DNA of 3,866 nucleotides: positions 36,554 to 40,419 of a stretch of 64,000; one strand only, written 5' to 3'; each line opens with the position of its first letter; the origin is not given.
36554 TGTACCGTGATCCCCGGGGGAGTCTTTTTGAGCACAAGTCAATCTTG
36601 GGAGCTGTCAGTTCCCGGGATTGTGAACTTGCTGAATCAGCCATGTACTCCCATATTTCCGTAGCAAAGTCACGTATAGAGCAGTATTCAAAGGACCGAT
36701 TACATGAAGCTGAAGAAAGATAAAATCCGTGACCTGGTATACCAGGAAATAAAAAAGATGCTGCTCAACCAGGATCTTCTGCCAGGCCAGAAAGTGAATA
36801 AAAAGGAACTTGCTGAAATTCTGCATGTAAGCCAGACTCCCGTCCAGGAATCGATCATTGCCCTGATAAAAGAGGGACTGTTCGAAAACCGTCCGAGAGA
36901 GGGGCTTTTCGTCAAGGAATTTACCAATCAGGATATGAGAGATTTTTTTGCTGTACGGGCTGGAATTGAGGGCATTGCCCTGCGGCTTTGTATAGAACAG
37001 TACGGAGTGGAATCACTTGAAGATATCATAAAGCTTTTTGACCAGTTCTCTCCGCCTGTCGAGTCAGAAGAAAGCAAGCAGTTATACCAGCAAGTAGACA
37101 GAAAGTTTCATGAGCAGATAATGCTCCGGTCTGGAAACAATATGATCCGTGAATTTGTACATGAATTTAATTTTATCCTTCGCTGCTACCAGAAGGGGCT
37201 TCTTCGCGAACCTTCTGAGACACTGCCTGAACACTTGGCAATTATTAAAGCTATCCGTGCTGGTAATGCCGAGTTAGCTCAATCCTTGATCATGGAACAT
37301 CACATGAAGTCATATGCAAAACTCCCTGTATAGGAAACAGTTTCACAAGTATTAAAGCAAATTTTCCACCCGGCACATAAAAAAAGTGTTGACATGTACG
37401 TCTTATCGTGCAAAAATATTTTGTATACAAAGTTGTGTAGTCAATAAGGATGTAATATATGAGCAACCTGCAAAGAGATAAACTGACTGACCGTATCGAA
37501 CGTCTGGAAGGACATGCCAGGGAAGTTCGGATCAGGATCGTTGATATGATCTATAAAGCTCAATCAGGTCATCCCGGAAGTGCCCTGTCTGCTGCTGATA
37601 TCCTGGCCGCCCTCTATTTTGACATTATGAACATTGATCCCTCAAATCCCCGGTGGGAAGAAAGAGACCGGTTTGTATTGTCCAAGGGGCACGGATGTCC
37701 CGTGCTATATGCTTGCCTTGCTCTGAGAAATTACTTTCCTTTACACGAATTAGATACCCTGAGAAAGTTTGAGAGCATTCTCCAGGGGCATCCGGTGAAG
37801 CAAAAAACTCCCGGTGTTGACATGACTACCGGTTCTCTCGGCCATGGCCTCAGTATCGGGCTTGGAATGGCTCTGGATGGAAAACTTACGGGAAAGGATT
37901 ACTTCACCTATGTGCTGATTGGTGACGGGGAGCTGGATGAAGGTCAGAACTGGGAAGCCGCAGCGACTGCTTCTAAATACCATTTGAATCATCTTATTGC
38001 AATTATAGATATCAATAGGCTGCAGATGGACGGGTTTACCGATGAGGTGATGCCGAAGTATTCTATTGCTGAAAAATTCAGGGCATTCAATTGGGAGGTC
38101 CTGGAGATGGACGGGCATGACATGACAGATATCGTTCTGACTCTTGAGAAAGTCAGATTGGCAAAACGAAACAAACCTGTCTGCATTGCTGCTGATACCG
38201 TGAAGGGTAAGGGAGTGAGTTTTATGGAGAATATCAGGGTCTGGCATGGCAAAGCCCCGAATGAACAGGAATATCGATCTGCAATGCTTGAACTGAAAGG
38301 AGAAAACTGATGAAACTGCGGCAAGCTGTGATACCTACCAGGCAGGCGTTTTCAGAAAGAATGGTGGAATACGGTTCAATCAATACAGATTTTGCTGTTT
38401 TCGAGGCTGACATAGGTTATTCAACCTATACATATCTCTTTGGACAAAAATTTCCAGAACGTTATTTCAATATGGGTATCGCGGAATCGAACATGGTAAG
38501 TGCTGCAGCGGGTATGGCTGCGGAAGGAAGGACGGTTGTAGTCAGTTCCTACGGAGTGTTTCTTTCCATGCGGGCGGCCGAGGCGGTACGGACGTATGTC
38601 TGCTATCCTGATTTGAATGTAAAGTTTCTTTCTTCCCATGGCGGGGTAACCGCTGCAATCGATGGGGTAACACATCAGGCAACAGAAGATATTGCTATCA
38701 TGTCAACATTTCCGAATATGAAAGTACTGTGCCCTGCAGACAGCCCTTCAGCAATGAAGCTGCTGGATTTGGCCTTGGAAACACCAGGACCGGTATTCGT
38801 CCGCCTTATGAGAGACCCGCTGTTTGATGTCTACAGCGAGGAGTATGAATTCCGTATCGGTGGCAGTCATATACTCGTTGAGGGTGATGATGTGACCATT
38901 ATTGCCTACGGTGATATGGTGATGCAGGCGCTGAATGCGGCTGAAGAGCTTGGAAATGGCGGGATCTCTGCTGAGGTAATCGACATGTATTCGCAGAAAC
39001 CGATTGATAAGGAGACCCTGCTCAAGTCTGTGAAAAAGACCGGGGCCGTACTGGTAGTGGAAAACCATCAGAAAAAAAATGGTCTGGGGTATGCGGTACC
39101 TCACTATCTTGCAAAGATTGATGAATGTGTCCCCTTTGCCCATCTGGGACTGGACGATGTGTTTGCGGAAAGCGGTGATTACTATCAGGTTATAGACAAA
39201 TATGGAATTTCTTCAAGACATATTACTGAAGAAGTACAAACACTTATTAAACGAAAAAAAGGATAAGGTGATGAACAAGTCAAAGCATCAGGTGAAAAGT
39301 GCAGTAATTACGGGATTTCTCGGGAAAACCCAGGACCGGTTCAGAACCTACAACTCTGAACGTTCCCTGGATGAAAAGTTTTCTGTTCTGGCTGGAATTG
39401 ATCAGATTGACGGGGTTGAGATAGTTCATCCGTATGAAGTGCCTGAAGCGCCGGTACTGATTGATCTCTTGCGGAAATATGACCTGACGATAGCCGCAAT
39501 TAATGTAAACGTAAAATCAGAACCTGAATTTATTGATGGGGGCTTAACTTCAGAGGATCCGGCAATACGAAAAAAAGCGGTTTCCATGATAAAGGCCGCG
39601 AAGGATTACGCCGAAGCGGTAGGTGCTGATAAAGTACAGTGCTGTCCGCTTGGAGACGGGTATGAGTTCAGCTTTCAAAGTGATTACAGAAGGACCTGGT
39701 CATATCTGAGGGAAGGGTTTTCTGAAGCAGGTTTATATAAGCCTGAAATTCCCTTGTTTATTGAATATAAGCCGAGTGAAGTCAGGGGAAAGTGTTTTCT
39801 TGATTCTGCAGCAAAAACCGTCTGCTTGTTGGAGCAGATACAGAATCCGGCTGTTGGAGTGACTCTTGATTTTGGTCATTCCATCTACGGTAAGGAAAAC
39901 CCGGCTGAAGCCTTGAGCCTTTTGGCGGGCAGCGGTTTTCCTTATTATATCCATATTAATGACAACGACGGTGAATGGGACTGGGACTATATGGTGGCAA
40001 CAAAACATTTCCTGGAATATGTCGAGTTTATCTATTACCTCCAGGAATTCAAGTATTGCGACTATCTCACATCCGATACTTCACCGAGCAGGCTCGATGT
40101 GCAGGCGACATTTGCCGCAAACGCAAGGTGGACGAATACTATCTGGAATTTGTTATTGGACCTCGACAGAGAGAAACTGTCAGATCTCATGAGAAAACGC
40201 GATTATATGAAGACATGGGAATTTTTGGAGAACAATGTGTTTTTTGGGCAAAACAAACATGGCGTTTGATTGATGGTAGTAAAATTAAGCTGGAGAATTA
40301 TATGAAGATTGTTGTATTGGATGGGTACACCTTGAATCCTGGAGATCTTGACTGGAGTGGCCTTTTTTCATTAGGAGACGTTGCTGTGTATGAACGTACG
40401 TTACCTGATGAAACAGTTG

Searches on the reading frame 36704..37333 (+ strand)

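Call 29: search_protein_families(library=pfam, proteins=[window:36704-37333:+], max_evalue=0.001)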
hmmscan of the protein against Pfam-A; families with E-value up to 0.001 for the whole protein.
window:36704-37333:+ (209 aa): 3 families
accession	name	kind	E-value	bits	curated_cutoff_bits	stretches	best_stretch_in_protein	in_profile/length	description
PF07729.17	FCD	-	7.5e-18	65.6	24.3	1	80-199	1-122/125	FCD domain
PF00392.27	GntR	-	2.8e-13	49.7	27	1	12-70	5-64/64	Bacterial regulatory proteins, gntR family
PF01325.25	Fe_dep_repress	-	0.00042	20.9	26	1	29-68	21-60/60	Iron dependent repressor, N-terminal DNA binding domain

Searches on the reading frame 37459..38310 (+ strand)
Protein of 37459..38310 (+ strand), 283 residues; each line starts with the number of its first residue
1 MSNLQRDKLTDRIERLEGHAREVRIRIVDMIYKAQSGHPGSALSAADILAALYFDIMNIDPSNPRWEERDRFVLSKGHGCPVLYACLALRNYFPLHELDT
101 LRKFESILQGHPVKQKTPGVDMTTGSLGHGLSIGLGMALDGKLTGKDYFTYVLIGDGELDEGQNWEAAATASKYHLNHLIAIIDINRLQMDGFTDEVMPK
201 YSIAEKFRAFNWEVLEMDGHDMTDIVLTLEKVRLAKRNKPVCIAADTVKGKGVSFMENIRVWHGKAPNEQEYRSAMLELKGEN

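Call 29: search_protein_families(library=pfam, proteins=[window:37459-38310:+], max_evalue=0.001)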
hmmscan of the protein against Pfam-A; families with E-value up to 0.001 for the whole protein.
window:37459-38310:+ (283 aa): 4 families
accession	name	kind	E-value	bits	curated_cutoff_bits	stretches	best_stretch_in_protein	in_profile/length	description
PF00456.26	Transketolase_N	-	7.1e-60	203.2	22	1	21-273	7-269/334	Transketolase, thiamine diphosphate binding domain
PF13292.11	DXP_synthase_N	-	1.1e-11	45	21.2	1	14-186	16-171/274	1-deoxy-D-xylulose-5-phosphate synthase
PF00676.26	E1_dh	-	2.1e-06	27.4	22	1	112-228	86-203/300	Dehydrogenase E1 component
PF09364.15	XFP_N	-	0.00079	18.8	23.7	0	113-225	128-240/364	XFP N-terminal domain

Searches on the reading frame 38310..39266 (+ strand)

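Call 29: search_protein_families(library=pfam, proteins=[window:38310-39266:+], max_evalue=0.001)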
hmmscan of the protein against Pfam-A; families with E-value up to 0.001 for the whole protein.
window:38310-39266:+ (318 aa): 3 families
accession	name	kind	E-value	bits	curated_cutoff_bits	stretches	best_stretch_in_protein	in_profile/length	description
PF02779.29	Transket_pyr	-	6.1e-38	130.6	27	1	8-169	3-170/174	Transketolase, pyrimidine binding domain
PF02780.25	Transketolase_C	-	6.6e-31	107.2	25.9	1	187-305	4-124/124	Transketolase, C-terminal domain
PF22613.1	Transketolase_C_1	-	0.00022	21.9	27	1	192-235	11-54/113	Transketolase-like TK C-terminal domain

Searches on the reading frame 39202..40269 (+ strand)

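Call 29: search_protein_families(library=pfam, proteins=[window:39202-40269:+], max_evalue=0.001)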
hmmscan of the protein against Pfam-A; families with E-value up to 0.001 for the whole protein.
window:39202-40269:+ (355 aa): 1 family
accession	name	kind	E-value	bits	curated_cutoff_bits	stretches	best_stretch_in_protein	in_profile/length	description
PF01261.30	AP_endonuc_2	-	2.7e-19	70.3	31.1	1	70-310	10-245/249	Xylose isomerase-like TIM barrel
